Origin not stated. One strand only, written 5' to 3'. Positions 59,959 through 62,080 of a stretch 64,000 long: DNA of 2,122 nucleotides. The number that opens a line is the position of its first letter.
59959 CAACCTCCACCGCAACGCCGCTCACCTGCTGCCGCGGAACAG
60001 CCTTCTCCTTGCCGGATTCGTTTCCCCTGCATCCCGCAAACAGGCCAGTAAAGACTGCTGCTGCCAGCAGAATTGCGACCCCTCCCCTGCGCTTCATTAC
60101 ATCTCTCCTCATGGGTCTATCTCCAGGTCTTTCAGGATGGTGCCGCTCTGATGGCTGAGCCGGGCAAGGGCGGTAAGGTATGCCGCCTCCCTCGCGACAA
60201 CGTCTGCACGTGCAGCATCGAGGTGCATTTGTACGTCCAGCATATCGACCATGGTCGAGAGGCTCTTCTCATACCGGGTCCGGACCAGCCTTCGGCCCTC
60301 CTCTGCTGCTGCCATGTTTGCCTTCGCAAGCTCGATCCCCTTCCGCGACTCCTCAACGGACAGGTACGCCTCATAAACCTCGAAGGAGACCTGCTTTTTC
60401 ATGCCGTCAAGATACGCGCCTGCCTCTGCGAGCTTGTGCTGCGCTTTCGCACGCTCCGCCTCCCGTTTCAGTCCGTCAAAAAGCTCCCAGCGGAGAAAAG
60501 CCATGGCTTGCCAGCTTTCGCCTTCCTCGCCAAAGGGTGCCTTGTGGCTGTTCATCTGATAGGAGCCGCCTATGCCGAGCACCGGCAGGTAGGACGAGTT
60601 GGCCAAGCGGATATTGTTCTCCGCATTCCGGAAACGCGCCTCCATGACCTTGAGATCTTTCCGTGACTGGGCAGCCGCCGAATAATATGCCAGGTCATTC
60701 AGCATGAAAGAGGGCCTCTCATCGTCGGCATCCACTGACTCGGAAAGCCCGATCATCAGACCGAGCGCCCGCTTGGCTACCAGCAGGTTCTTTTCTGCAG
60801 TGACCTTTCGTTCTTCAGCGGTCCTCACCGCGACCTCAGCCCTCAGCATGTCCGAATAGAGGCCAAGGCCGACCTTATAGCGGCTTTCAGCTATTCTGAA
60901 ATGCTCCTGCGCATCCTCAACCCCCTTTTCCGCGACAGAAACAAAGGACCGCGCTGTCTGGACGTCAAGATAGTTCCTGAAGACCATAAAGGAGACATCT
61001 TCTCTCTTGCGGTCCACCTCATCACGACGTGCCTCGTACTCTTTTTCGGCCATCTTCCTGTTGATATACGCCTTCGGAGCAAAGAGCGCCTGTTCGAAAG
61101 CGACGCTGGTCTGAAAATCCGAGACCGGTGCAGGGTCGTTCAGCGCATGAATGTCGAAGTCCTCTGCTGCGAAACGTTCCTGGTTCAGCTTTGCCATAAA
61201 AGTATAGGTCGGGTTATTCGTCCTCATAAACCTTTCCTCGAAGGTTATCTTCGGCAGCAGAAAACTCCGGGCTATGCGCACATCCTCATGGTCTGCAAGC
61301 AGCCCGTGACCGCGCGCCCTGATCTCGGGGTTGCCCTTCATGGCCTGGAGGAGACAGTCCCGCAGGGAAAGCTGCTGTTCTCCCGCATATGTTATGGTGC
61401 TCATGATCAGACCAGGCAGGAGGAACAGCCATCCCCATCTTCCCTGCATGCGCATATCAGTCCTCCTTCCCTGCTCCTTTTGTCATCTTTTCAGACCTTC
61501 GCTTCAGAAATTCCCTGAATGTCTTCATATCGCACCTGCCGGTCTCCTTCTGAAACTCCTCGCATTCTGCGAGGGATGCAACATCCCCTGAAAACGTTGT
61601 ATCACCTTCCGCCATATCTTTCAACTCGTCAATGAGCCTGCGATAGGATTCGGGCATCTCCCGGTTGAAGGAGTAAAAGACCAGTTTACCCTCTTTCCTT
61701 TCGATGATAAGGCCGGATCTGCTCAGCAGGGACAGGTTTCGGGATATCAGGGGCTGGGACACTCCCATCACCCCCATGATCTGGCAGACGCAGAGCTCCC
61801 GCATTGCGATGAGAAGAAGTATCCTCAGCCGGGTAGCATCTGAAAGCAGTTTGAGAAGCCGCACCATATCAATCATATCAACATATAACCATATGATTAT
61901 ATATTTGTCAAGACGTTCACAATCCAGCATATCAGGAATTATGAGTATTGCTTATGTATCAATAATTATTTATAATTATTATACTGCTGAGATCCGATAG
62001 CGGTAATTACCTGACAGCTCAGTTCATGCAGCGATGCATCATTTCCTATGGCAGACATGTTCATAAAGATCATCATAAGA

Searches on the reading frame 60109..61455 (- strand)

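Call 32: search_protein_families(library=pfam, proteins=[window:60109-61455:-], max_evalue=0.001)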
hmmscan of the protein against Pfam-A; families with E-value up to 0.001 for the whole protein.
window:60109-61455:- (448 aa): 1 family
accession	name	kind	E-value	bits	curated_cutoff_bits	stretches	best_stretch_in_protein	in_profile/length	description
PF02321.23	OEP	-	4.6e-56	190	22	2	258-435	5-184/187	Outer membrane efflux protein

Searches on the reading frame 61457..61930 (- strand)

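Call 32: search_protein_families(library=pfam, proteins=[window:61457-61930:-], max_evalue=0.001)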
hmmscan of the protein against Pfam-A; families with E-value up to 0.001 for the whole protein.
window:61457-61930:- (157 aa): 1 family
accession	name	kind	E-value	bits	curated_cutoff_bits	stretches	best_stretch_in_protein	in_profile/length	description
PF01022.26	HTH_5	-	1.5e-10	41.2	22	1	31-75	1-45/47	Bacterial regulatory protein, arsR family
